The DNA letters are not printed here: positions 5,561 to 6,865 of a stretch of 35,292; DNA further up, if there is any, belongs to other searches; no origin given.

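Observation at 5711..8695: About 3 kb of accessory genes between the major capsid and head-tail connector genes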

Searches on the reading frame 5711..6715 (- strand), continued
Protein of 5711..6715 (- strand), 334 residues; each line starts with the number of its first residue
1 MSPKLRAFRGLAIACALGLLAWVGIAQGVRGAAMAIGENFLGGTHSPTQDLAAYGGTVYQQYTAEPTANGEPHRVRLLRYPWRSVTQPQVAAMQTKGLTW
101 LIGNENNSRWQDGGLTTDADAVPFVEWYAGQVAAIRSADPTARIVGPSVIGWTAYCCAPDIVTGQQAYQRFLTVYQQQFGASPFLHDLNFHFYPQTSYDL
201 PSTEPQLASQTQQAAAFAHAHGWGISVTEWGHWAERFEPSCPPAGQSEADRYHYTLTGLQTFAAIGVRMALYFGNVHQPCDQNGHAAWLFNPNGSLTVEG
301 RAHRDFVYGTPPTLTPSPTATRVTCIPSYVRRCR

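Call 86: search_protein_families(library=pfam, proteins=[L029:5446-6735:+, L031:82-1947:+, L029:3987-5558:-, L029:6582-8678:+], max_evalue=0.01)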
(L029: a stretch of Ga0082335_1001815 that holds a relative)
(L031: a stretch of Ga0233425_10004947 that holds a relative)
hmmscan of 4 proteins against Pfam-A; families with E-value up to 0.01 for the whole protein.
L029:5446-6735:+ (429 aa): 1 family
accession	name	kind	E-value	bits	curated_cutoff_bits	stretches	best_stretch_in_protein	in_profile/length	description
PF11790.14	Glyco_hydro_cc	-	2.6e-12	47.3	21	1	184-330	56-175/237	Glycosyl hydrolase catalytic core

L031:82-1947:+ (621 aa): 1 family
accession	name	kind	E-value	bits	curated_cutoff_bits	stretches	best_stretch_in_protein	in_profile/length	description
PF11790.14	Glyco_hydro_cc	-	1.5e-07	31.7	21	1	334-581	17-213/237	Glycosyl hydrolase catalytic core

L029:3987-5558:- (523 aa): 1 family
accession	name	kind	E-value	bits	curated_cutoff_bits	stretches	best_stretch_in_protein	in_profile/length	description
PF03023.19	MurJ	-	1.2e-49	169.6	27.4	1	48-474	1-430/451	Lipid II flippase MurJ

L029:6582-8678:+ (698 aa): 1 family
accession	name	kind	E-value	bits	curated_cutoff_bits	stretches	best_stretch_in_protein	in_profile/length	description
PF13196.11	DUF4012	-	7.6e-30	104.8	28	1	280-420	1-140/144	Protein of unknown function (DUF4012)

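Call 92: search_dna_similar(query=window:5711-6715:-, collection=phages, mode=protein, max_rows=20, max_evalue=0.01)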
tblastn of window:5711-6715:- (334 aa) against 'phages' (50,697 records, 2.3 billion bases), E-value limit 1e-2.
No match.
